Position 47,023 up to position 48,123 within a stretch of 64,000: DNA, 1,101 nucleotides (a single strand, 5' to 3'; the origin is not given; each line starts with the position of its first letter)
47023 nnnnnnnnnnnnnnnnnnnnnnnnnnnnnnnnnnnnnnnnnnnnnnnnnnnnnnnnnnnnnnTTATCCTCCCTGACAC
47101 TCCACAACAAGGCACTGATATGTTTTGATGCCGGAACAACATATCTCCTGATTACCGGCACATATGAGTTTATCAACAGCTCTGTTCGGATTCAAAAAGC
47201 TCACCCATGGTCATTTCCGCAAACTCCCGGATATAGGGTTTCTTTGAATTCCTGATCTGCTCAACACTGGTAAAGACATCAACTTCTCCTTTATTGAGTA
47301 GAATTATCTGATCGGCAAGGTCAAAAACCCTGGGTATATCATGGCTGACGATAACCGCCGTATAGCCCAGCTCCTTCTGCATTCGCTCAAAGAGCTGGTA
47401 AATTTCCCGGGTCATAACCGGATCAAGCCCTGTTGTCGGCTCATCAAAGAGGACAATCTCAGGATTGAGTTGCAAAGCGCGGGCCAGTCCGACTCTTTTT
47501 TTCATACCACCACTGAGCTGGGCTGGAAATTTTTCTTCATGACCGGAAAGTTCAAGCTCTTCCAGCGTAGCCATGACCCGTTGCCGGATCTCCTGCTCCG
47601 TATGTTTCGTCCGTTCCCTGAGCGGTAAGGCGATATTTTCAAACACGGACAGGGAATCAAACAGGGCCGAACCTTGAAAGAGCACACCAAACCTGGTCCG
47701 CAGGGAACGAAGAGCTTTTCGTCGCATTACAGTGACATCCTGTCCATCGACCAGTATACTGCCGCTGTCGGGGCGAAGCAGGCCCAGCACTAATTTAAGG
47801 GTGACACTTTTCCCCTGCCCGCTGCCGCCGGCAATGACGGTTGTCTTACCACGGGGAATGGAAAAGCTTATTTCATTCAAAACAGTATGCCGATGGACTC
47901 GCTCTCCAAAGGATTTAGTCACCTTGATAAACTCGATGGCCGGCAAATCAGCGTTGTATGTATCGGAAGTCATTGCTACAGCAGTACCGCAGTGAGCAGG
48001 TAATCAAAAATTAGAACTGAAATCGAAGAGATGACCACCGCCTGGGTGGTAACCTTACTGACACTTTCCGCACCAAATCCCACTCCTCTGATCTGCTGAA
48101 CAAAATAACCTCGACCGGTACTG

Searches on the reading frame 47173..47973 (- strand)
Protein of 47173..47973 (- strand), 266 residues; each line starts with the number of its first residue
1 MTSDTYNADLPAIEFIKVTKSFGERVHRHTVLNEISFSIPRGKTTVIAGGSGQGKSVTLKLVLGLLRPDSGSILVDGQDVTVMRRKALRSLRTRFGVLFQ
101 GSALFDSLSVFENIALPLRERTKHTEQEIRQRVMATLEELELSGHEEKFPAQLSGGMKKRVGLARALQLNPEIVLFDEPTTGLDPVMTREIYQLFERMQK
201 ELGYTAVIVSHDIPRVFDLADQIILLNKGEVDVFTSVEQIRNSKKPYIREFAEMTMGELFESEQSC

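Call 78: search_protein_families(library=padloc, proteins=[window:47173-47973:-], max_evalue=0.00001)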
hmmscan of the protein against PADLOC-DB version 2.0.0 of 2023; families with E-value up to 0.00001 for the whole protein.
window:47173-47973:- (266 aa): 4 families
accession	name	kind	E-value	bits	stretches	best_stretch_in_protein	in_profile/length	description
PDLC04135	mad3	-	2.6e-29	100.9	1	136-260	247-369/374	mads_3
PDLC04140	mad8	-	2e-11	42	1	28-218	13-238/314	mads_8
PDLC02980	AriA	-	1.2e-08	33.2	1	150-214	235-300/304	-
PDLC02335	AbiLi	-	8.3e-06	23.1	0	136-242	172-268/326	AbiLi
